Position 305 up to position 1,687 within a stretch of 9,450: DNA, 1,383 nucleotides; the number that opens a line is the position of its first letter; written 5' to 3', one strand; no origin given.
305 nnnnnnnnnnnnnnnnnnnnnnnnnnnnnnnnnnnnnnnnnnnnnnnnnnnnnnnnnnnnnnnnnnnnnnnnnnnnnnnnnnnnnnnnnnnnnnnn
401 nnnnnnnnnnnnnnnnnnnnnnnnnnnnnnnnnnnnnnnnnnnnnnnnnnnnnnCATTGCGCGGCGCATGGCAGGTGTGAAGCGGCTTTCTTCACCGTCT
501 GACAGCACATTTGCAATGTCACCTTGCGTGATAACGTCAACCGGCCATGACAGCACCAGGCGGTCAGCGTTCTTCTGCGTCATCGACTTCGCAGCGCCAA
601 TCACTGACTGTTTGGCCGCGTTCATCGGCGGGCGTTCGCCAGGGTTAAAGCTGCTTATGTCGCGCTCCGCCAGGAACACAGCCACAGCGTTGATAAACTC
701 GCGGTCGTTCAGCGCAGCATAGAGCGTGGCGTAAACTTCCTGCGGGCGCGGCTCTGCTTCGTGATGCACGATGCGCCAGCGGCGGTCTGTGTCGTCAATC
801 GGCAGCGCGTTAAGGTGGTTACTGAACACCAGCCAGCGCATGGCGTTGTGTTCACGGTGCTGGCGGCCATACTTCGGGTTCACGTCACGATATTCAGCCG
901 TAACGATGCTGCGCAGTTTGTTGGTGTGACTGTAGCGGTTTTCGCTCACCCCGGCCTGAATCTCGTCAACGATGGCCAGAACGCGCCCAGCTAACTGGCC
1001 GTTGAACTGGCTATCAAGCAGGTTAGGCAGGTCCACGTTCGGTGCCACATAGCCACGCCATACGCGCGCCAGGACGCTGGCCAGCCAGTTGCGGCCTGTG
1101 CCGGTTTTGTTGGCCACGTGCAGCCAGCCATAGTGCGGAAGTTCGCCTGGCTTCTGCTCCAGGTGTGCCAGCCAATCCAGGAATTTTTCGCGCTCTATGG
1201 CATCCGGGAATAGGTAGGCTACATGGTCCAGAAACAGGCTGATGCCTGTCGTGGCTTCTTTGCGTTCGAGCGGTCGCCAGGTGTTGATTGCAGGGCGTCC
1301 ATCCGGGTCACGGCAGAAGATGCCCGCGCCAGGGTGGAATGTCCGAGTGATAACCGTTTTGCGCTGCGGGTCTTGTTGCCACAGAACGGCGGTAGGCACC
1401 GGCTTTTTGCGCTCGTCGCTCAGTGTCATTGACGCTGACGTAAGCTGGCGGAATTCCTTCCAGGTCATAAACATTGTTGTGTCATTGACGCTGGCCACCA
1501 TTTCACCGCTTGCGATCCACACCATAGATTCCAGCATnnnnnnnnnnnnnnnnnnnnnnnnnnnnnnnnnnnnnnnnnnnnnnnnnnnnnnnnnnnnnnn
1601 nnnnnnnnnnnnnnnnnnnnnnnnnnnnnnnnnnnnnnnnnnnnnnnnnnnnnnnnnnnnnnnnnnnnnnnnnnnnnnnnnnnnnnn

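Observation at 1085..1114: Helicase domain has a non-canonical P-loop (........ in place of GxxGxGK[ST])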

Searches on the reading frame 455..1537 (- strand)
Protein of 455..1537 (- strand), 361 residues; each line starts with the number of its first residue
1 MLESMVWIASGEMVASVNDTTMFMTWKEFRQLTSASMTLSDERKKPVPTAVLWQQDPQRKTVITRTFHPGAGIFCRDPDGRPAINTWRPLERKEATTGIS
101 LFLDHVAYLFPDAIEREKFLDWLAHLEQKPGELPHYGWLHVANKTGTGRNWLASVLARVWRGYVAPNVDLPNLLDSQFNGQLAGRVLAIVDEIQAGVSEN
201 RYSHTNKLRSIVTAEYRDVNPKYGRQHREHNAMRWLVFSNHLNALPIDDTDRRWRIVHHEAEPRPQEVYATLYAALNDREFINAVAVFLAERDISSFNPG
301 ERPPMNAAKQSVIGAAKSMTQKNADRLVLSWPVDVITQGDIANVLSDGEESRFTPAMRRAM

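Call 19: search_protein_representatives(protein=window:455-1537:-)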
Query: 361 residues. Proteins with E-value up to 0.001 (for the whole library): 9513; up to 1e-10: 3206; up to 1e-30: 476. The best 150 are listed.
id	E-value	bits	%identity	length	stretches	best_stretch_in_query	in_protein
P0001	1.2e-244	827.3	99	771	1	1-361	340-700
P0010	8.5e-172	587.6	69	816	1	1-361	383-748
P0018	2.4e-163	559.9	67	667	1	1-360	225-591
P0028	3.8e-157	539.5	65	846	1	3-361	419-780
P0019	7.3e-155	531.9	64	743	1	3-361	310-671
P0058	3.9e-145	500.0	61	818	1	4-361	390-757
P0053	6.8e-145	499.2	61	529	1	1-361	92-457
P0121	7.2e-145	499.1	60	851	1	4-361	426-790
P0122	1.2e-142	491.8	59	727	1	2-360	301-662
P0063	3.4e-142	490.3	61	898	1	4-361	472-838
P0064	1.3e-140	485.1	60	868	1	2-361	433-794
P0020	1.1e-139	482.0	58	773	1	1-361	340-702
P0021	2.3e-139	481.0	64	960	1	1-361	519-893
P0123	1.6e-138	478.2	61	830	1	1-360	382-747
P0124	2.2e-136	471.2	57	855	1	2-361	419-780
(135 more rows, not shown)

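Call 21: search_dna_similar(query=window:455-1537:-, collection=phages, mode=protein, max_rows=60, rows=spread, max_evalue=0.001)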
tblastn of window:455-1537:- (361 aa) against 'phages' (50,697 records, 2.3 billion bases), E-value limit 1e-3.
Records with a match: 331; places in all: 331; records where one place covers at least 80% of the query: 13.
Best place of each record, by identity: <60% 331.
By first word of the organism name: Salmonella 89; Vibrio 44; Klebsiella 25; Proteus 21; Aeromonas 14; Escherichia 13; Pseudomonas 13; Rhizobium 12; Providencia 10; Serratia 7; and 38 more.
By host as written in the record: - 48; Salmonella enterica subsp. enterica serovar Typhimurium 24; Salmonella enterica 17; Proteus mirabilis 15; Salmonella sp. 10; Vibrio cholerae 2095 9; Klebsiella pneumoniae 8; Pseudomonas aeruginosa 7; and 123 more.
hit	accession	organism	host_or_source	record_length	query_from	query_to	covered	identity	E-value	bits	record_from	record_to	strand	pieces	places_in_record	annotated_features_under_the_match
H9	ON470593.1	Escherichia phage vB_EcoM-683R1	Escherichia coli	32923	1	345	96%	29.8%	3e-40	157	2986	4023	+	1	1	hypothetical protein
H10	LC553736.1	Salmonella phage SAP012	Salmonella sp.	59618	77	361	79%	27.2%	2e-13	78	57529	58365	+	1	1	putative primase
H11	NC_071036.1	Stenotrophomonas phage vB_SmaS-AXL_3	Stenotrophomonas maltophilia D1585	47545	43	318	76%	27.6%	2e-14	81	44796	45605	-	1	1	primase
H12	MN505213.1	Serratia phage JS26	Serratia sp. ATCC 39006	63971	67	317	70%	29.5%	1e-23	108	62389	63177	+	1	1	hypothetical protein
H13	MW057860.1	Providencia phage PSTCR9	Providencia stuartii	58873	66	358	81%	24.9%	2e-11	71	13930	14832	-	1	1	DNA primase/helicase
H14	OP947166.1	Thiohalocapsa phage LS06-2018-MD04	-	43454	74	334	72%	25.7%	1e-7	60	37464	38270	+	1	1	DNA polymerase/primase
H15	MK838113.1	Aeromonas phage LAh_7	Aeromonas hydrophila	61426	79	359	78%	23.5%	3e-7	58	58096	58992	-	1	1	hypothetical protein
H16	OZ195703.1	Vibrio phage K298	Seawater and oysters mix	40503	23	276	70%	25.9%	1e-12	75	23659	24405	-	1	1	DNA primase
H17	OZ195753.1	Vibrio phage K225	Seawater and oysters mix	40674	23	276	70%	25.9%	1e-12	75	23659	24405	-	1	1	DNA primase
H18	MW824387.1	Vibrio phage 23E28.1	Vibrio crassostreae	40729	23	276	70%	25.9%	1e-12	75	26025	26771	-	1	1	integrase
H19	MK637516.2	Agrobacterium phage Milano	Agrobacterium tumefaciens C58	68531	2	258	71%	25.2%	6e-14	79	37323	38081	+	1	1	DNA primase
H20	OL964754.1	Aeromonas phage pAEv1812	Aeromonas sp.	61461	79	359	78%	22.9%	2e-6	56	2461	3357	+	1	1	DUF5906 domain-containing protein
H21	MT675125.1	Providencia phage vB_PreS-Stilesk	Providencia rettgeri B0142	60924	69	271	56%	31.7%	1e-15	84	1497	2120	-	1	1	DNA primase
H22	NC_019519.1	Agrobacterium phage 7-7-1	Agrobacterium sp. H13-3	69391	2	258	71%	24.8%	3e-14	80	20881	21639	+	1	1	DNA primase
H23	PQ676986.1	Aeromonas phage vB_C4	Aeromonas veronii C4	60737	79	359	78%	22.6%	4e-6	55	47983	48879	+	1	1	DR0530-like primase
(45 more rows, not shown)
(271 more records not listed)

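Call 22: get_annotated_region(hit=H9, flank=3000)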
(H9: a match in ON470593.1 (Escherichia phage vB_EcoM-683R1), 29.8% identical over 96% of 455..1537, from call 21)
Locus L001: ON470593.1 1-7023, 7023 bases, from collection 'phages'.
description: Escherichia phage vB_EcoM-683R1, partial genome.
organism: Escherichia phage vB_EcoM-683R1 (NCBI taxid 2946088)
taxonomy: Viruses; Duplodnaviria; Heunggongvirae; Uroviricota; Caudoviricetes
host: Escherichia coli; source: -; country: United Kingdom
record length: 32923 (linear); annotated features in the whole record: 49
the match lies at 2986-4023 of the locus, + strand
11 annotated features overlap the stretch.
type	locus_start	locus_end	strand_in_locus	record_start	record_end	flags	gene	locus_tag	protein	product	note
CDS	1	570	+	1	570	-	-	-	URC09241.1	hypothetical protein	-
CDS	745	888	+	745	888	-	-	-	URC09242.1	hypothetical protein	-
CDS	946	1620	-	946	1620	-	-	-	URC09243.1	repressor protein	-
CDS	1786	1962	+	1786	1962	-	-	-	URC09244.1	HTH cro/C1-type domain-containing protein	-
CDS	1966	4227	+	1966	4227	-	-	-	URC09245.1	hypothetical protein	-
CDS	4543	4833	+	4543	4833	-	-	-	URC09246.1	hypothetical protein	-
CDS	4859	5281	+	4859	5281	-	-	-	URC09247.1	antitermination protein Q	-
CDS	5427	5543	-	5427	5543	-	-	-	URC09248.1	hypothetical protein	-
CDS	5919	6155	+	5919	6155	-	-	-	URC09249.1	holin/antiholin component S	-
CDS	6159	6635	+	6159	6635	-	-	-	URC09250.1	endolysin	-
CDS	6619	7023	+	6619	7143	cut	-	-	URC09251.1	endopeptidase Rz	-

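Call 23: search_dna_similar(query=window:455-1537:-, collection=plasmids, mode=protein, max_rows=30, max_evalue=1e-10)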
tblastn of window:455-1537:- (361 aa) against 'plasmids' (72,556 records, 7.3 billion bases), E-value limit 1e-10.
Records with a match: 9; places in all: 10; records where one place covers at least 80% of the query: 7.
Best place of each record, by identity: >=99% 1; 95-99% 1; <60% 7.
By first word of the organism name: Klebsiella 4; Escherichia 2; Proteus 1; Moellerella 1; Pleomorphomonas 1.
By predicted mobility (MOB-suite, as given by PLSDB): non-mobilizable 9.
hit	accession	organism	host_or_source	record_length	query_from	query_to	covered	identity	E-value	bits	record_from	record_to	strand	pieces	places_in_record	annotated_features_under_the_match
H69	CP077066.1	Escherichia coli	pig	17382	1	361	100%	99.7%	0e+0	754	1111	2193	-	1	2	PriCT-2 domain-containing protein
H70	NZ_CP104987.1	Proteus mirabilis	chicken,cell culture,feces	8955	1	361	100%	97.5%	0e+0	740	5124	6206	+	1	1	DUF5906 domain-containing protein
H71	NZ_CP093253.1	Moellerella wisconsensis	whole organism,Food: Red deer meat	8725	1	361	100%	49.5%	1e-115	375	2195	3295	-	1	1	DUF5906 domain-containing protein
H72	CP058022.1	Escherichia coli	culture,Pooled sheep faecal samples ...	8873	1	347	96%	37.1%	3e-63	225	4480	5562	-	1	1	hypothetical protein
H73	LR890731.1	Klebsiella pneumoniae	Homo sapiens,urine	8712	8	322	87%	28.6%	2e-25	115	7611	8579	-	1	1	record has no annotation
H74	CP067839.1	Klebsiella pneumoniae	Homo sapiens,respiratory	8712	8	322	87%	28.6%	3e-25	114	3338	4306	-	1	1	hypothetical protein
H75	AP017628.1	Pleomorphomonas sp. SM30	-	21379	67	357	81%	27.5%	8e-16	109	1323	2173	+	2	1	hypothetical protein (x2)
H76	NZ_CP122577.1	Klebsiella pneumoniae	Homo sapiens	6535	60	299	66%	28.7%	4e-14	81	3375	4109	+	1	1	primase-helicase family protein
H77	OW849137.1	Klebsiella oxytoca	Homo sapiens,Complejo Asistencial ...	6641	60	299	66%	28.4%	2e-14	82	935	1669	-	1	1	hypothetical protein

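Call 27: get_annotated_region(hit=H72, flank=2000)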
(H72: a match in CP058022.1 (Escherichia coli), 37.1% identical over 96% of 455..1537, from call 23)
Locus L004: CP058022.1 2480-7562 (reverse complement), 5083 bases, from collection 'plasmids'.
description: Escherichia coli strain RHB04-C06 plasmid pRHB04-C06_4, complete sequence
organism: Escherichia coli (NCBI taxid 562)
taxonomy: Bacteria; Pseudomonadota; Gammaproteobacteria; Enterobacterales; Enterobacteriaceae; Escherichia; Escherichia coli
host: -; source: culture,Pooled sheep faecal samples collected from floor of farm; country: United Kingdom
typing (MOB-suite, as given by PLSDB): non-mobilizable
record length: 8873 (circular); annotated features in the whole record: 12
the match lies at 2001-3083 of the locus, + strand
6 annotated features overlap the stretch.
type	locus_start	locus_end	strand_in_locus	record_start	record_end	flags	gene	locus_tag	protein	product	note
CDS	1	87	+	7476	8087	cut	-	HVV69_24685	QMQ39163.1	recombinase family protein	-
CDS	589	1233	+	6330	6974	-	-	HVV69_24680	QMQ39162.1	hypothetical protein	-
CDS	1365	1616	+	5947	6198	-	-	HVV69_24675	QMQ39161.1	hypothetical protein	-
CDS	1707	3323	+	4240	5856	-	-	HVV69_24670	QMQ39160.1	hypothetical protein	-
CDS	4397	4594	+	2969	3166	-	-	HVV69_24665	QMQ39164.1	helix-turn-helix domain-containing protein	-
CDS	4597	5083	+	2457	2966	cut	-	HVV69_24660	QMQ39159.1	HNH endonuclease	-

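Call 28: get_annotated_region(hit=H74, flank=2000)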
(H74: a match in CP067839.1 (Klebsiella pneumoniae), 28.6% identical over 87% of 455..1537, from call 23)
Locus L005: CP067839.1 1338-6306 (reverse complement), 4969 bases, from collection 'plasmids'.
description: Klebsiella pneumoniae strain ARLG-3223 plasmid pC277_3, complete sequence
organism: Klebsiella pneumoniae (NCBI taxid 573)
taxonomy: Bacteria; Pseudomonadota; Gammaproteobacteria; Enterobacterales; Enterobacteriaceae; Klebsiella; Klebsiella pneumoniae
host: -; source: Homo sapiens,respiratory; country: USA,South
typing (MOB-suite, as given by PLSDB): non-mobilizable
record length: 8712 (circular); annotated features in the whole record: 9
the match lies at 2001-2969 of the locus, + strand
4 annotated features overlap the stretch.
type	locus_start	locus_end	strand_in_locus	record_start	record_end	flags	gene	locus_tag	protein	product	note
CDS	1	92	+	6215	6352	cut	-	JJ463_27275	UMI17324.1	hypothetical protein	-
CDS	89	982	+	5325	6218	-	-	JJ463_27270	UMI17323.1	tyrosine-type recombinase/integrase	-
CDS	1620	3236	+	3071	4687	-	-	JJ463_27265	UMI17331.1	hypothetical protein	-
CDS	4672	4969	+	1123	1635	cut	-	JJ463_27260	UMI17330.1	hypothetical protein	-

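Call 29: get_annotated_region(hit=H71, flank=2000)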
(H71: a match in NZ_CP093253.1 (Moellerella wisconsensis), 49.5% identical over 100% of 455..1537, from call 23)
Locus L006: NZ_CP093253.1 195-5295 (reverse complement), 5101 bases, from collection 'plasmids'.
description: Moellerella wisconsensis strain W18-2 plasmid pW18-2-d, complete sequence
organism: Moellerella wisconsensis (NCBI taxid 158849)
taxonomy: Bacteria; Pseudomonadota; Gammaproteobacteria; Enterobacterales; Morganellaceae; Moellerella; Moellerella wisconsensis
host: -; source: whole organism,Food: Red deer meat; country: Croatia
typing (MOB-suite, as given by PLSDB): non-mobilizable
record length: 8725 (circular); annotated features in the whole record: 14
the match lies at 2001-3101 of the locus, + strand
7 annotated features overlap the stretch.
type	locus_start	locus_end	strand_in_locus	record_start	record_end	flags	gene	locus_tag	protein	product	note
CDS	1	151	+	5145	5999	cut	-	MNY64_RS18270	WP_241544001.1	tyrosine-type recombinase/integrase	-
CDS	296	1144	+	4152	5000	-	-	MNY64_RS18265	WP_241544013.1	transposase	-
CDS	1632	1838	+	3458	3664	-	-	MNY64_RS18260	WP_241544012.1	hypothetical protein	-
CDS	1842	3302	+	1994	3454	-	-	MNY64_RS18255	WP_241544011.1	DUF5906 domain-containing protein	-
CDS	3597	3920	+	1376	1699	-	-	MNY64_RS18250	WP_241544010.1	hypothetical protein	-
CDS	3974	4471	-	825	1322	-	-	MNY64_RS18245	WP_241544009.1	hypothetical protein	-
CDS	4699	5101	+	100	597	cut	-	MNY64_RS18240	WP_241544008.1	hypothetical protein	-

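Call 30: get_annotated_region(hit=H76, flank=2000)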
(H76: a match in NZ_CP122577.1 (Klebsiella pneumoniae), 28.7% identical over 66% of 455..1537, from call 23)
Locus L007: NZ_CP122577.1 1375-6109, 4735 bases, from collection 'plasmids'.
description: Klebsiella pneumoniae strain KP-2683-1 plasmid pKP-2683-1-6.5, complete sequence
organism: Klebsiella pneumoniae (NCBI taxid 573)
taxonomy: Bacteria; Pseudomonadota; Gammaproteobacteria; Enterobacterales; Enterobacteriaceae; Klebsiella; Klebsiella pneumoniae
host: -; source: Homo sapiens; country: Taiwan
typing (MOB-suite, as given by PLSDB): non-mobilizable
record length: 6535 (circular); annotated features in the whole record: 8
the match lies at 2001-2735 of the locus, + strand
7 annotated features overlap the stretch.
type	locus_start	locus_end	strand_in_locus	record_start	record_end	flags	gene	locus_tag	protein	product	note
CDS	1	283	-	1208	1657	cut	-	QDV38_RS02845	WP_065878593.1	helix-turn-helix domain-containing protein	-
CDS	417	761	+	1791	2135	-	-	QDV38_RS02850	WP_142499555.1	hypothetical protein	-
CDS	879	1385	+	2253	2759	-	-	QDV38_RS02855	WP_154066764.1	hypothetical protein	-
CDS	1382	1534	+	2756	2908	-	-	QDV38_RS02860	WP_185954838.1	hypothetical protein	-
CDS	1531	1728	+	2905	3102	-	-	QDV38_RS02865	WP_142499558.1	hypothetical protein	-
CDS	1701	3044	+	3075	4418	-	-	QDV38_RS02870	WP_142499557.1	primase-helicase family protein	-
CDS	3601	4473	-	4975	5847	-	-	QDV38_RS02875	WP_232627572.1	recombinase family protein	GO:0006310 - DNA recombination [Evidence IEA]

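Call 41: find_related_loci(query=A1, collection=genome_contigs, flank=3000)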
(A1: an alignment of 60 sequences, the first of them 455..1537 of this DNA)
Query A1 (361 aa) in genome_contigs; peptide patterns used: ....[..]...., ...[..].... (x = any residue, [..] = any of these).
102 stretches matched a pattern; 53 encode a relative of the query (tblastn E <= 1e-3); 53 distinct loci.
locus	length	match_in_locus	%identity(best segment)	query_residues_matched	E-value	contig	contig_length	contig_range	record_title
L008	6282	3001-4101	59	1-361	3e-152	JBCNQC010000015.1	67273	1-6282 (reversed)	MAG: Stenotrophomonas sp. isolate SMAGNO169 Contig15, whole genome shotgun sequence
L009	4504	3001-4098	61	1-361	5e-153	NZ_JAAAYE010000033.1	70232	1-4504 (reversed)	Paraburkholderia sp. NMBU_R16 contig00033, whole genome shotgun sequence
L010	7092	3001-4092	61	1-361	2e-150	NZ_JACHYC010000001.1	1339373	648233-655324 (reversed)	Variovorax sp. Sphag1AA Ga0365386_01, whole genome shotgun sequence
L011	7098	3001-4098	61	1-361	2e-150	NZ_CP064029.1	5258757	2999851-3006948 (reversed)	Dyella marensis strain CS5-B2 chromosome, complete genome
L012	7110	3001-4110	59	1-361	1e-149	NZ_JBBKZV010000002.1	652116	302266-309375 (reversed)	Variovorax humicola strain KACC 18501 contig00002, whole genome shotgun sequence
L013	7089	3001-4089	59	1-361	2e-148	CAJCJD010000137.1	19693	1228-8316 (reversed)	Candidatus Eremiobacteraeota bacterium isolate BOG_genome_mining.93 genome assembly, contig: k141_12676959, whole genome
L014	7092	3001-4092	59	1-361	5e-148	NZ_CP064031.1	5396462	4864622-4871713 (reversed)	Dyella acidisoli strain 4MZ03 chromosome, complete genome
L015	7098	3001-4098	61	1-361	1e-156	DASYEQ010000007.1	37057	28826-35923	MAG TPA_asm: Burkholderiales bacterium isolate SMAG_U4991 k141_2177559, whole genome shotgun sequence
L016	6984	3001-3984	60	1-325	3e-136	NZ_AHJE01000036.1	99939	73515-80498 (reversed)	Cupriavidus basilensis OR16 contig036, whole genome shotgun sequence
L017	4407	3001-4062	55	1-350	1e-131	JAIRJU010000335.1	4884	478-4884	MAG: Pseudomonadales bacterium isolate Ast373_bin18 k119_1691067, whole genome shotgun sequence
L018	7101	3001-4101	56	1-361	1e-129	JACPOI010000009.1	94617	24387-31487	MAG: Burkholderiales bacterium isolate NC_groundwater_597_Pr5_B-0.1um_65_17 alan_book_18_scaffold_8391, whole genome sho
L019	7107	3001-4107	51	1-361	7e-122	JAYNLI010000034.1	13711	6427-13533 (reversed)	MAG: Bordetella sp. isolate 139542_COM_maxbin_bins.tsv.180 NODE_6524_length_13711_cov_5.709578, whole genome shotgun seq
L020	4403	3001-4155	47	1-361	3e-113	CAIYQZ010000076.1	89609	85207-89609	uncultured bacterium isolate ErkenSummer_bin-6677 genome assembly, contig: bin-6677:76/79, whole genome shotgun sequence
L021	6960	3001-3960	48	45-361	6e-99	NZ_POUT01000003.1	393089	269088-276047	Stutzerimonas stutzeri strain 24a75 NODE_3_length_393089_cov_19.3678, whole genome shotgun sequence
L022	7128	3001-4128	44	2-361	3e-99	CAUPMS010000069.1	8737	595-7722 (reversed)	MAG TPA_asm: uncultured Ralstonia sp. isolate SRR19149278_bin.1_MetaWRAP_v1.3_MAG genome assembly, contig: ERZ21660142.1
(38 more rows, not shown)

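Call 43: predict_structure(alignment_id=A1)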
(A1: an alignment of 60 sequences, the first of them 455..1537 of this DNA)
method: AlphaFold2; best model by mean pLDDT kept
length: 361 residues; sequences in the alignment: 60
mean_pLDDT: 91.7   pTM: 0.86
mean pLDDT of the five models: 91.7, 91.5, 90.2, 89.9, 89.4
residues with pLDDT >= 90: 247; 70-90: 109; 50-70: 5; < 50: 0
segments of 3 or more residues with pLDDT < 50: none
pLDDT, mean of each block of 10 residues (from residue 1): 91 90 92 91 85 94 95 95 94 95 98 97 96 90 95 98 94 91 95 75 86 91 91 95 88 93 97 97 98 94 93 87 86 86 85 85 85
secondary structure, 60 per line:
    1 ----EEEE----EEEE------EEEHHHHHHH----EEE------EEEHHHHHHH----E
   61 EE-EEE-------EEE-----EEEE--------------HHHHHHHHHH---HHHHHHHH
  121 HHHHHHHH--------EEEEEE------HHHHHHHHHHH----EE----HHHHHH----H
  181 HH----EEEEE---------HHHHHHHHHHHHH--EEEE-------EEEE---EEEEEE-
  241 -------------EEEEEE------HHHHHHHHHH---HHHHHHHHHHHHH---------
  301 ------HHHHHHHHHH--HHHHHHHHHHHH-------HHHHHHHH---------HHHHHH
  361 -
elements in order: E5-8 E13-16 E23-25 H26-32 E37-39 E46-48 H49-55 E60-62 E64-66 E74-76 E82-85 H100-109 H113-128 E137-142 H149-159 H170-175 E187-191 H201-213 E216-219 E227-230 E234-239 E254-259 H266-275 H279-291 H307-316 H319-330 H338-345 H355-360

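Call 46: fold_search(model_id=the predicted structure, library=pdb)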
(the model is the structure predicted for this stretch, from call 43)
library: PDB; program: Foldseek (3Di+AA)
matches with E <= 10: 833; with E <= 0.001: 117
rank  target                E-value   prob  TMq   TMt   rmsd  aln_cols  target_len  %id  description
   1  6k9c_B                5.1e-18  1.00  0.68  0.60   4.3       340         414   21  The apo structure of NrS-1 C terminal region (305-718) (released 2020-04-08)
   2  6k9c_A                5.1e-18  1.00  0.68  0.60   4.5       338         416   20  The apo structure of NrS-1 C terminal region (305-718) (released 2020-04-08)
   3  6k9e_B                1.5e-16  1.00  0.67  0.60   4.5       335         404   19  The A form apo structure of NrS-1 C terminal region-CTR(305-718) (released 2020-06-17)
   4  6lrb_D                1.6e-16  1.00  0.66  0.59   4.5       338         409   20  The A form apo structure of NrS-1 C terminal region-CTR (released 2020-04-08)
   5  6lrb_F                1.9e-16  1.00  0.66  0.59   4.5       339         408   19  The A form apo structure of NrS-1 C terminal region-CTR (released 2020-04-08)
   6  6lrb_B                3.2e-16  1.00  0.68  0.61   4.4       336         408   19  The A form apo structure of NrS-1 C terminal region-CTR (released 2020-04-08)
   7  6k9e_C                3.5e-16  1.00  0.67  0.61   5.2       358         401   20  The A form apo structure of NrS-1 C terminal region-CTR(305-718) (released 2020-06-17)
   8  6lrb_A                5.9e-16  1.00  0.67  0.60   4.6       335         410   19  The A form apo structure of NrS-1 C terminal region-CTR (released 2020-04-08)
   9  6k9e_A                5.9e-16  1.00  0.60  0.54   8.0       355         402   20  The A form apo structure of NrS-1 C terminal region-CTR(305-718) (released 2020-06-17)
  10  6lrb_C                1.0e-15  1.00  0.66  0.58   4.7       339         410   20  The A form apo structure of NrS-1 C terminal region-CTR (released 2020-04-08)
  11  7ola_C                9.0e-08  1.00  0.59  0.51   6.6       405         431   11  Structure of Primase-Helicase in SaPI5 (released 2022-07-13)
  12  7pds_D                1.2e-07  1.00  0.43  0.36   7.1       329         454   13  The structure of PriRep1 with dsDNA (released 2022-07-13)
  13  7ola_D                2.3e-07  1.00  0.55  0.54   7.3       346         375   13  Structure of Primase-Helicase in SaPI5 (released 2022-07-13)
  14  7ola_A                3.9e-07  1.00  0.47  0.39   7.2       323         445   13  Structure of Primase-Helicase in SaPI5 (released 2022-07-13)
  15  7pds_E                4.6e-07  1.00  0.45  0.37   7.1       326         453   11  The structure of PriRep1 with dsDNA (released 2022-07-13)
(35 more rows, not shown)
